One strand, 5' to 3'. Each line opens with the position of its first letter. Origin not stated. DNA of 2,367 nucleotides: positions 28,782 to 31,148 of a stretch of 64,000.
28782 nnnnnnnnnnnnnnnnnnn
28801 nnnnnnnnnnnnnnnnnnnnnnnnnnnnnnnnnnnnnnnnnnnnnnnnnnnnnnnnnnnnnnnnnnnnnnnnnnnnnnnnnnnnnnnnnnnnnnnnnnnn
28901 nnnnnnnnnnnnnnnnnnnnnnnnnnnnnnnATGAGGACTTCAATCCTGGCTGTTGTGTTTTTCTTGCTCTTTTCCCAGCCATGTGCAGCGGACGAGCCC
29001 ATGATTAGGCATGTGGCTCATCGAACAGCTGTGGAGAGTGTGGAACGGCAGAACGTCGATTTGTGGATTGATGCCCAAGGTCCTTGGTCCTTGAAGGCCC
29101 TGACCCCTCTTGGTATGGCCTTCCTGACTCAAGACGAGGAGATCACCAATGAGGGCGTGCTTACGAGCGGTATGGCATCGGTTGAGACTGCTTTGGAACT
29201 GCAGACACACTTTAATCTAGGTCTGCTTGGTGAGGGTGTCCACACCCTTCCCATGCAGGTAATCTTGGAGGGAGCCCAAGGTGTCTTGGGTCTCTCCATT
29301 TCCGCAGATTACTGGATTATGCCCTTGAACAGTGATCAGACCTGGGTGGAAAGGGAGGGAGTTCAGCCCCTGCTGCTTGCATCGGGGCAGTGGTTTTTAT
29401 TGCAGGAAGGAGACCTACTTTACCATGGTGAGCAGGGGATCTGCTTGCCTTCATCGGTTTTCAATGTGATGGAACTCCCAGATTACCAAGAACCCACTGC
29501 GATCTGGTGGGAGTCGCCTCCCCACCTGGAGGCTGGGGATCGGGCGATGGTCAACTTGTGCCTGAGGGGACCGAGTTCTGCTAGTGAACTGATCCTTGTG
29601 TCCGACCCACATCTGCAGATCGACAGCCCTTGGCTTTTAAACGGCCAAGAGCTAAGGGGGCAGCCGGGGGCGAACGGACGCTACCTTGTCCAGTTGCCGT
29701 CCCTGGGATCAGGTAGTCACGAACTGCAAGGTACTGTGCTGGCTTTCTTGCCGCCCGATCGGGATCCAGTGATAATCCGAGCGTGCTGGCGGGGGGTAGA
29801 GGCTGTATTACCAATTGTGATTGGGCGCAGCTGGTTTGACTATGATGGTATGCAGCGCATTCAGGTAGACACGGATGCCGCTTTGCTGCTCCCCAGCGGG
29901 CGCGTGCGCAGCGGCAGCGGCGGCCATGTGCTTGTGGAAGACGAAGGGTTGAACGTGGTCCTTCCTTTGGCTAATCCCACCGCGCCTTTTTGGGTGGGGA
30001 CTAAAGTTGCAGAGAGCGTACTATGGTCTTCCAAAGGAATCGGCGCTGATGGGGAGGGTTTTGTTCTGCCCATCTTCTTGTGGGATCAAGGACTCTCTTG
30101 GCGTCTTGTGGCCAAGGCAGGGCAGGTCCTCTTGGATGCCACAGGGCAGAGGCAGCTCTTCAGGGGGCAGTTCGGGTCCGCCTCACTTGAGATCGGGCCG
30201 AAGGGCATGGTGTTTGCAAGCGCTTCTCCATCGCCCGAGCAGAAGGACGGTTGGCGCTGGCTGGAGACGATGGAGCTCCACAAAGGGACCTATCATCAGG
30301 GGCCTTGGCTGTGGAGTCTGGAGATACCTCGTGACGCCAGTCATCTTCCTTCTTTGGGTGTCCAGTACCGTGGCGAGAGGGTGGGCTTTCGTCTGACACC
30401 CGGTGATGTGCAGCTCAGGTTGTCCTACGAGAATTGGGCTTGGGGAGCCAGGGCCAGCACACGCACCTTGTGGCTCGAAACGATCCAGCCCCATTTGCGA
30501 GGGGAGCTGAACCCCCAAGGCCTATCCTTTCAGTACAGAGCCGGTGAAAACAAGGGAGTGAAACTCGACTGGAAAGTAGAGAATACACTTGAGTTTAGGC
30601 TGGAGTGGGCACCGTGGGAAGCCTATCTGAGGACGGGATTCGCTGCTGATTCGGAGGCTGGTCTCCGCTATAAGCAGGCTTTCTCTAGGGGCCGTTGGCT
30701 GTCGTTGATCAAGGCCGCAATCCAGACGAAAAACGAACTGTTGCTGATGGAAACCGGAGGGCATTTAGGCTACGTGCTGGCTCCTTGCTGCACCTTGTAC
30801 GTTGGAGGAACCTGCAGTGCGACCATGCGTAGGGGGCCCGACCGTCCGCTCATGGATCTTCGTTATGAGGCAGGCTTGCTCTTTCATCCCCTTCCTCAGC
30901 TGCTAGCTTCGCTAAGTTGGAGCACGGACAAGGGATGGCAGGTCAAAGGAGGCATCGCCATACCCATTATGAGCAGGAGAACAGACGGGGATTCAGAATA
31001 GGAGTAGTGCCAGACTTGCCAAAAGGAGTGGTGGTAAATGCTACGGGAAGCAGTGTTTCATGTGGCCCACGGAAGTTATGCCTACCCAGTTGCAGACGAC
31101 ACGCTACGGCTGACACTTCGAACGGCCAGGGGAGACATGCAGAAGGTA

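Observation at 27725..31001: Putative chaperone-usher-like three-gene operon (pilin-like subunit, Ig-like periplasmic chaperone candidate, large outer-membrane protein) driven by a perfect consensus promoter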

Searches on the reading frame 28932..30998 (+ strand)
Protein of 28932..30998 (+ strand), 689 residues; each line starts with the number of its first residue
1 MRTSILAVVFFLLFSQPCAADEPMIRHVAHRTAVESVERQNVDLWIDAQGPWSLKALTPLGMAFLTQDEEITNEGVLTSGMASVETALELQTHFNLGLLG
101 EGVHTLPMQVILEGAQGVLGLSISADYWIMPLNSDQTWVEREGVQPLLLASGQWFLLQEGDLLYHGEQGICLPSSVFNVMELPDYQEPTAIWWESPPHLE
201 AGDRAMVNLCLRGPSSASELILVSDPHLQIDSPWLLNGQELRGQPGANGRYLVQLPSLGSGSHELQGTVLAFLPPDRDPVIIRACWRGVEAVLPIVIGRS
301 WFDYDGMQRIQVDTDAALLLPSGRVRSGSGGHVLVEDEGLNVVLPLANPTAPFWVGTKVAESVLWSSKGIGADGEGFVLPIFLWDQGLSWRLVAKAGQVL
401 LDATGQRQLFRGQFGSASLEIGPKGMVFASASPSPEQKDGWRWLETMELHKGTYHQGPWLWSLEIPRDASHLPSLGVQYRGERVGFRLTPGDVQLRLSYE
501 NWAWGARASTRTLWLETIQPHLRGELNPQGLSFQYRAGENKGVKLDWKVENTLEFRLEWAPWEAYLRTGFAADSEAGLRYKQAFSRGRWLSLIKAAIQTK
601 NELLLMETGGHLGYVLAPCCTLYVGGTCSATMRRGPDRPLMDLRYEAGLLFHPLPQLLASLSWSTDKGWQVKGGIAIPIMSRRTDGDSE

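Call 6: search_protein_families(library=pfam, proteins=[window:28932-30998:+], max_evalue=10)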
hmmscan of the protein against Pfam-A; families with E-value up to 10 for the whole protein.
window:28932-30998:+ (689 aa): 1 family
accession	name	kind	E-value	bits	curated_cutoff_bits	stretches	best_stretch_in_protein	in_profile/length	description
PF19135.5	DUF5818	-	0.1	12.6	27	0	460-487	20-47/57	Protein of unknown function (DUF5818)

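Call 7: search_protein_families(library=ncbifam, proteins=[window:28932-30998:+], max_evalue=10)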
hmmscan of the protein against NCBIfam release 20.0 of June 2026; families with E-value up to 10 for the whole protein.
window:28932-30998:+ (689 aa): 0 families

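Call 8: find_encoding_contigs(protein=window:28932-30998:+, flank=10000, max_places=6)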
Protein window:28932-30998:+ (689 aa): 1 contig read that carries it; 1 place shown.
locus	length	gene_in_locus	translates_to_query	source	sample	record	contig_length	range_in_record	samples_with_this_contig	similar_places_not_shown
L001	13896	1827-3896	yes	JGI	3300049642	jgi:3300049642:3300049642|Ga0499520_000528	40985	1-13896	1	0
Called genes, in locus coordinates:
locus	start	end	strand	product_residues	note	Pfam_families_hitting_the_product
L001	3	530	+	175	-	PF02773:S-AdoMet_synt_C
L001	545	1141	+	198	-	-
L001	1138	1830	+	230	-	-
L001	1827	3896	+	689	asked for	-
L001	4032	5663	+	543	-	PF02903:Alpha-amylase_N, PF00128:Alpha-amylase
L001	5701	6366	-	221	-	PF03180:Lipoprotein_9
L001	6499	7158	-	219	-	PF00528:BPD_transp_1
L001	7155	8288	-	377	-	PF00005:ABC_tran, PF02463:SMC_N (weak), PF13304:AAA_21 (faint), PF09383:NIL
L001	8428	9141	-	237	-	PF01966:HD (weak)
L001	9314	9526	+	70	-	PF08281:Sigma70_r4_2, PF04545:Sigma70_r4 (weak), PF00196:GerE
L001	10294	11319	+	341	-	PF00270:DEAD, PF04851:ResIII, PF00271:Helicase_C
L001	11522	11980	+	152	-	PF00156:Pribosyltran (weak)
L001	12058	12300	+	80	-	PF02599:CsrA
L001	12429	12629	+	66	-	PF00313:CSD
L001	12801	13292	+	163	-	PF02482:Ribosomal_S30AE, PF16321:Ribosom_S30AE_C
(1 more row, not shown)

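Call 9: search_solved_structures(query=window:28932-30998:+, max_evalue=10)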
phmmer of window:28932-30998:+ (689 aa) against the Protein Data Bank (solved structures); distinct sequences matched with E-value up to 10: 4.
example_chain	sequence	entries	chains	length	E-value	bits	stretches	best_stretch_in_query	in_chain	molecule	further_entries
1i6a_A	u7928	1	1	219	0.95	10.8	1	89-174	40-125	HYDROGEN PEROXIDE-INDUCIBLE GENES ACTIVATOR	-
7omm_B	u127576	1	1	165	1.1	10.6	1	286-335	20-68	LPS-assembly lipoprotein LptE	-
1i69_A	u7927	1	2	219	1.3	10.4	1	89-174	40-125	HYDROGEN PEROXIDE-INDUCIBLE GENES ACTIVATOR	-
1wv2_A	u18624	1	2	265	2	9.8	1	261-341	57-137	Thiazole biosynthesis protein thiG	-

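Call 12: find_homologous_proteins(query=window:28932-30998:+, max_evalue=0.001)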
Query window:28932-30998:+ (689 aa): 3 proteins with E <= 0.001 among 8000 candidates.
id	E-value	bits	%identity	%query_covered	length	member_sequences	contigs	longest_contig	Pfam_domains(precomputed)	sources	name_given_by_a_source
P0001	0.0e+0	1537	100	97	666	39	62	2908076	-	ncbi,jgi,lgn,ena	jgi:hypothetical protein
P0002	4.6e-255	867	57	100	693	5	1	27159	-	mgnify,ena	mgnify:FL=1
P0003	3.9e-152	526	41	99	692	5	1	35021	-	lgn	-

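Call 13: find_encoding_contigs(protein=P0001, flank=10000, max_places=6)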
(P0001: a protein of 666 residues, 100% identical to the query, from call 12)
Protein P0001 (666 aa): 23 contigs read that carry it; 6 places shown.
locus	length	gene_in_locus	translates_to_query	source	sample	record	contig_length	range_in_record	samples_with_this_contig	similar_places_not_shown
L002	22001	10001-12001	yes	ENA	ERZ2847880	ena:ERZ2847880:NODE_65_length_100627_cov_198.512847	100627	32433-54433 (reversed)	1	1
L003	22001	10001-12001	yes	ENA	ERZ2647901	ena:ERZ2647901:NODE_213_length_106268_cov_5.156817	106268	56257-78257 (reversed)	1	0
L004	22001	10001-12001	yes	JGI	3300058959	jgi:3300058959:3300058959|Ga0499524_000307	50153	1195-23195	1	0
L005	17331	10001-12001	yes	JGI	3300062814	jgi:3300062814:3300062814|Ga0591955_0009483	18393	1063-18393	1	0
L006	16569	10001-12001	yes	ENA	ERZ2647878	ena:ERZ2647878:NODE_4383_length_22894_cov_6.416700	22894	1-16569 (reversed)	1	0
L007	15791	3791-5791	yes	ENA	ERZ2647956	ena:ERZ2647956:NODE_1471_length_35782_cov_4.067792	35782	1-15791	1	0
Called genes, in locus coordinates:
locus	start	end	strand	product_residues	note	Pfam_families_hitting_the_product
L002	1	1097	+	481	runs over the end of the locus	PF02706:Wzz, PF13807:GNVR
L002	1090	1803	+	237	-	PF10609:ParA (weak), PF13614:AAA_31, PF00142:Fer4_NifH (faint), PF01656:CbiA (weak)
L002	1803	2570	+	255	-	PF19567:CpsB_CapC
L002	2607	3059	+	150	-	PF04892:VanZ-LLP1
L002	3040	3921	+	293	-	PF14505:DUF4438, PF20999:DUF4438_C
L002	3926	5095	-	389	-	PF22025:ThiI_fer, PF02926:THUMP, PF02568:ThiI, PF06508:QueC (faint)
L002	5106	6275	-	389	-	PF00266:Aminotran_5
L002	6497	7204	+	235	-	-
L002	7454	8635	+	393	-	PF00438:S-AdoMet_synt_N, PF02772:S-AdoMet_synt_M, PF02773:S-AdoMet_synt_C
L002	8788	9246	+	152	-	-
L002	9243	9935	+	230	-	-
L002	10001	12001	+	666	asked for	-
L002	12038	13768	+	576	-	PF02903:Alpha-amylase_N, PF00128:Alpha-amylase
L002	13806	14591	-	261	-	PF03180:Lipoprotein_9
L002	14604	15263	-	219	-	PF00528:BPD_transp_1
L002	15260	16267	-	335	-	PF00005:ABC_tran, PF02463:SMC_N (weak), PF13304:AAA_21 (faint), PF09383:NIL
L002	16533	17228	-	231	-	PF01966:HD (weak)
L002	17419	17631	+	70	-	PF08281:Sigma70_r4_2, PF04545:Sigma70_r4 (weak), PF00196:GerE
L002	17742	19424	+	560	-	PF00270:DEAD, PF04851:ResIII, PF00271:Helicase_C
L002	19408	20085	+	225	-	PF00156:Pribosyltran (weak)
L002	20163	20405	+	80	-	PF02599:CsrA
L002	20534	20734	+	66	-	PF00313:CSD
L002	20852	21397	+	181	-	PF02482:Ribosomal_S30AE, PF16321:Ribosom_S30AE_C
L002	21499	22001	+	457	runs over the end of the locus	PF08245:Mur_ligase_M, PF27239:FOL3_C (faint), PF02875:Mur_ligase_C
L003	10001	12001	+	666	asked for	-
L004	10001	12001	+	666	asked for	-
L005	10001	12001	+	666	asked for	-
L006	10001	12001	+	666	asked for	-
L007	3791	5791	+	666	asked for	-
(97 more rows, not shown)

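Call 14: find_encoding_contigs(protein=P0002, flank=10000, max_places=4)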
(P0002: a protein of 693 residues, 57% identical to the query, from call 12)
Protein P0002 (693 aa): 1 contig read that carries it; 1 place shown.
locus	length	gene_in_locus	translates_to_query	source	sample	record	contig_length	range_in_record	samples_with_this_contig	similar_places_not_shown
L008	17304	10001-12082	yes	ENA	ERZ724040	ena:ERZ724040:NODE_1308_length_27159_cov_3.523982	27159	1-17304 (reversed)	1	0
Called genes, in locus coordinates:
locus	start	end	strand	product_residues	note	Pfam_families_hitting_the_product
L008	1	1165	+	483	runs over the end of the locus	PF02706:Wzz, PF13807:GNVR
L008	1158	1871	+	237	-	PF13614:AAA_31, PF01656:CbiA, PF10609:ParA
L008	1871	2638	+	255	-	PF19567:CpsB_CapC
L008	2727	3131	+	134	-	PF04892:VanZ-LLP1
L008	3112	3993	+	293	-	PF14505:DUF4438, PF20999:DUF4438_C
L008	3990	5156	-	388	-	PF22025:ThiI_fer, PF02926:THUMP, PF02568:ThiI, PF06508:QueC (faint)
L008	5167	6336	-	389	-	PF00266:Aminotran_5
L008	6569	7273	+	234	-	-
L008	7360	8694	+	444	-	PF00438:S-AdoMet_synt_N, PF02772:S-AdoMet_synt_M, PF02773:S-AdoMet_synt_C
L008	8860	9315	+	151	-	-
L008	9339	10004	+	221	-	-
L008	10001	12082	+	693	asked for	-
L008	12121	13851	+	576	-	PF02903:Alpha-amylase_N, PF00128:Alpha-amylase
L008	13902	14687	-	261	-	PF03180:Lipoprotein_9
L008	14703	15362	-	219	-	PF00528:BPD_transp_1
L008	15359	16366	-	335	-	PF00005:ABC_tran, PF02463:SMC_N (weak), PF13304:AAA_21 (faint), PF09383:NIL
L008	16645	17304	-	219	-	?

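Call 15: find_encoding_contigs(protein=P0003, flank=10000, max_places=4)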
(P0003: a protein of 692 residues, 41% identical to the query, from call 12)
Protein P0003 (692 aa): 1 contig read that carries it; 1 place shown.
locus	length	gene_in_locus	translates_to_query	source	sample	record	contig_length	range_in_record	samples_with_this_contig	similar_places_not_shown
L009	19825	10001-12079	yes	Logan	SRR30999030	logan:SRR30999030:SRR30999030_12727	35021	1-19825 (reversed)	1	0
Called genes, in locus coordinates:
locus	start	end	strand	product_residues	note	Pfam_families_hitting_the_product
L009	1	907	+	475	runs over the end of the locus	PF02706:Wzz, PF13807:GNVR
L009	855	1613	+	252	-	PF01656:CbiA, PF10609:ParA, PF13500:AAA_26 (faint), PF13614:AAA_31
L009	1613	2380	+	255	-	PF19567:CpsB_CapC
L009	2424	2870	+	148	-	PF04892:VanZ-LLP1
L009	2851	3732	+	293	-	PF14505:DUF4438, PF20999:DUF4438_C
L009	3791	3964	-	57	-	-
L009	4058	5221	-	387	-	PF22025:ThiI_fer, PF02926:THUMP, PF02568:ThiI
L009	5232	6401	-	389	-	PF00266:Aminotran_5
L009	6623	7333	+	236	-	-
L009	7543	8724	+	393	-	PF00438:S-AdoMet_synt_N, PF02772:S-AdoMet_synt_M, PF02773:S-AdoMet_synt_C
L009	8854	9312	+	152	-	-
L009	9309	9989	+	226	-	-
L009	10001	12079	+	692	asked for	-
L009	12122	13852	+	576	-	PF02903:Alpha-amylase_N, PF00128:Alpha-amylase, PF08533:Glyco_hydro_42C (faint), PF16657:Malt_amylase_C (weak)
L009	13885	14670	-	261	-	PF03180:Lipoprotein_9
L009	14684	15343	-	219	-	PF00528:BPD_transp_1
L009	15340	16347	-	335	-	PF00005:ABC_tran, PF02463:SMC_N (weak), PF13304:AAA_21 (faint), PF09383:NIL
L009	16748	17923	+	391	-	PF05384:DegS, PF07730:HisKA_3, PF02518:HATPase_c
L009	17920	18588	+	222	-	PF00072:Response_reg, PF00196:GerE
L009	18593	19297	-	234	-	PF01966:HD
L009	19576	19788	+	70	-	PF13936:HTH_38 (faint), PF00196:GerE, PF04545:Sigma70_r4 (faint), PF08281:Sigma70_r4_2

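Call 33: search_protein_representatives(alignment_id=A3)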
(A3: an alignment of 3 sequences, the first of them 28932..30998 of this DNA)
Query: 3 sequences, 691 profile positions. Proteins with E-value up to 0.001 (for the whole library): 54; up to 1e-10: 43; up to 1e-30: 29. The best 54 are listed.
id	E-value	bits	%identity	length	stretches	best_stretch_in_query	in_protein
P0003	0.0e+00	1272.6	-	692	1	1-691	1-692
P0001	0.0e+00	1256.5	-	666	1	24-691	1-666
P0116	3.0e-235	799.1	-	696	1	1-691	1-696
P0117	1.7e-232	790.0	-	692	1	1-691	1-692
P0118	1.0e-220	751.1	-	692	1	6-688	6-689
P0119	4.7e-211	719.2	-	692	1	1-691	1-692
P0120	7.5e-210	715.2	-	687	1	1-691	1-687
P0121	5.5e-207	705.7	-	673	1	35-691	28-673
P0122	7.7e-199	678.8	-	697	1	4-691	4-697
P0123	2.0e-184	631.2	-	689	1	2-691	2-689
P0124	9.4e-180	615.7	-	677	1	20-690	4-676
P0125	1.4e-156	539.1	-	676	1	10-691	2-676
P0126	1.1e-141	489.9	-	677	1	9-691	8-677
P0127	3.9e-141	488.1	-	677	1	9-684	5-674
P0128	1.1e-136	473.4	-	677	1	8-686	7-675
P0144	2.1e-26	108.8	-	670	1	31-675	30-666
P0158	3.2e-09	52.1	-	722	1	38-340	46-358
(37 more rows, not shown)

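Call 46: predict_structure(alignment_id=A6)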
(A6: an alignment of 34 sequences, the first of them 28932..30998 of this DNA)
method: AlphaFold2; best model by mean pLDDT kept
length: 689 residues; sequences in the alignment: 34
mean_pLDDT: 86.8   pTM: 0.66
mean pLDDT of the five models: 86.8, 86.7, 86.5, 86.1, 83.2
residues with pLDDT >= 90: 415; 70-90: 195; 50-70: 47; < 50: 32
segments of 3 or more residues with pLDDT < 50: 15-19, 174-188, 431-434, 684-689
pLDDT, mean of each block of 10 residues (from residue 1): 74 53 81 81 93 96 94 96 91 88 87 96 90 93 88 89 88 42 44 90 94 93 93 90 85 94 94 91 94 95 94 91 81 91 92 95 82 74 97 92 91 78 62 62 70 86 81 83 80 87 92 93 95 92 93 93 93 87 96 98 96 97 98 85 97 96 96 95 49
secondary structure, 60 per line:
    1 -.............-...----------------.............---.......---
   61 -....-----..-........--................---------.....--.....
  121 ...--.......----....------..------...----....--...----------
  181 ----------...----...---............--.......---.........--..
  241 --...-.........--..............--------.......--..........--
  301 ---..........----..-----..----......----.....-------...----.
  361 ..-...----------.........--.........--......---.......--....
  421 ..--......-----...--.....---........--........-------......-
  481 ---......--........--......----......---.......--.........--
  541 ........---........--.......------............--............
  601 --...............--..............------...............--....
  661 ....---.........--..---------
elements in order (helices of 4 or more, strands of 3 or more residues): H2-14 E35-47 E51-57 E62-65 E74-81 E84-95 H96-99 E109-113 E116-123 E126-132 E137-140 E155-157 E162-165 E168-170 E191-193 E198-200 E204-215 E218-224 E228-236 E243-245 E250-255 E258-271 E280-286 E289-298 E307-313 E331-336 E341-345 E353-355 E364-366 E377-385 E388-396 E399-404 E408-414 E417-422 E425-430 E436-438 E441-445 E449-456 E459-466 E474-479 E484-489 E492-499 E502-507 E512-517 E521-527 E530-538 E541-548 E552-559 E562-568 E575-586 E589-600 E603-617 E620-633 E640-654 E657-664 E668-676

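Call 48: fold_search(model_id=the predicted structure, library=pdb)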
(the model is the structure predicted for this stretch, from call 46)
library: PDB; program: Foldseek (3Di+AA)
matches with E <= 10: 1198; with E <= 0.001: 73
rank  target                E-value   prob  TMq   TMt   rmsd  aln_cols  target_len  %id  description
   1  9fy9_D                1.9e-06  0.99  0.14  0.14  34.8       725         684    9  Cryo-EM structure of the type 1 chaperone-usher pilus FimD-tip complex (FimDHGFC) - Conformer 1 (released 2025-06-04)
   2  3rfz_B                5.1e-06  0.99  0.16  0.15  31.9       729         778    7  Crystal structure of the FimD usher bound to its cognate FimC:FimH substrate (released 2011-06-01)
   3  3rfz_E                8.9e-06  0.99  0.16  0.15  31.2       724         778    7  Crystal structure of the FimD usher bound to its cognate FimC:FimH substrate (released 2011-06-01)
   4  2vqi_A                2.0e-05  0.98  0.14  0.19  24.5       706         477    7  Structure of the P pilus usher (PapC) translocation pore (released 2008-05-27)
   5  5ldv                  2.1e-05  1.00  0.17  0.27  17.8       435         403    7  Crystal Structures of MOMP from Campylobacter jejuni (released 2016-10-26)
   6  6cd2_C                3.4e-05  0.95  0.14  0.13  26.7       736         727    7  Crystal structure of the PapC usher bound to the chaperone-adhesin PapD-PapG (released 2018-10-03)
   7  3szv                  6.1e-05  1.00  0.16  0.26  15.0       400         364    9  Crystal structure of Pseudomonas aeruginosa OccK3 (OpdO) (released 2012-02-08)
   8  5oyk                  6.1e-05  1.00  0.14  0.25  18.2       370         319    9  Outer-membrane expressed OmpT of Vibrio cholerae (released 2018-04-25)
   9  5ldt_A                6.7e-05  1.00  0.16  0.25  17.7       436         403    8  Crystal Structures of MOMP from Campylobacter jejuni (released 2016-10-26)
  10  9fw9_D                1.2e-04  0.91  0.14  0.14  34.3       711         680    9  Cryo-EM structure of the type 1 pilus assembly platform as part of the FimA-bound chaperone-usher pilus complex (FimDH (released 2025-06-04)
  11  6ehb_B                1.2e-04  1.00  0.15  0.28  18.6       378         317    7  OmpU, an outer membrane protein, of Vibrio cholerae (released 2018-04-25)
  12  6ehb_C                1.2e-04  1.00  0.13  0.24  15.3       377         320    7  OmpU, an outer membrane protein, of Vibrio cholerae (released 2018-04-25)
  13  5dl6                  1.5e-04  1.00  0.18  0.28  18.4       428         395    7  Crystal structure of Acinetobacter baumannii OccAB2 (released 2016-02-03)
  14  4fms_A                1.5e-04  0.97  0.12  0.19  18.3       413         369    8  Crystal structure of Pseudomonas aeruginosa OccK2 (OpdF) in complex with glucuronate (released 2013-03-13)
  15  8jto                  1.7e-04  0.96  0.11  0.19  18.9       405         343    9  Outer membrane porin of Burkholderia pseudomallei (BpsOmp38) in complex with ceftazidime (released 2024-06-26)
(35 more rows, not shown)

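Call 114: find_encoding_contigs(protein=P0158, flank=6000, max_places=2)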
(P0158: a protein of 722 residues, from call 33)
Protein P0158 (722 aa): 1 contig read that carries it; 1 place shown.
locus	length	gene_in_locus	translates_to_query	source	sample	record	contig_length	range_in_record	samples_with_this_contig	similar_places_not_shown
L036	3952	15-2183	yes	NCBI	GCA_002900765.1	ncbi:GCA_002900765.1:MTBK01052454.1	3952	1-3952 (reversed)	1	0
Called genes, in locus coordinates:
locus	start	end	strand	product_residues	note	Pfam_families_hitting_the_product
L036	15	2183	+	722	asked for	-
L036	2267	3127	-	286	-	-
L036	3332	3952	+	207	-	?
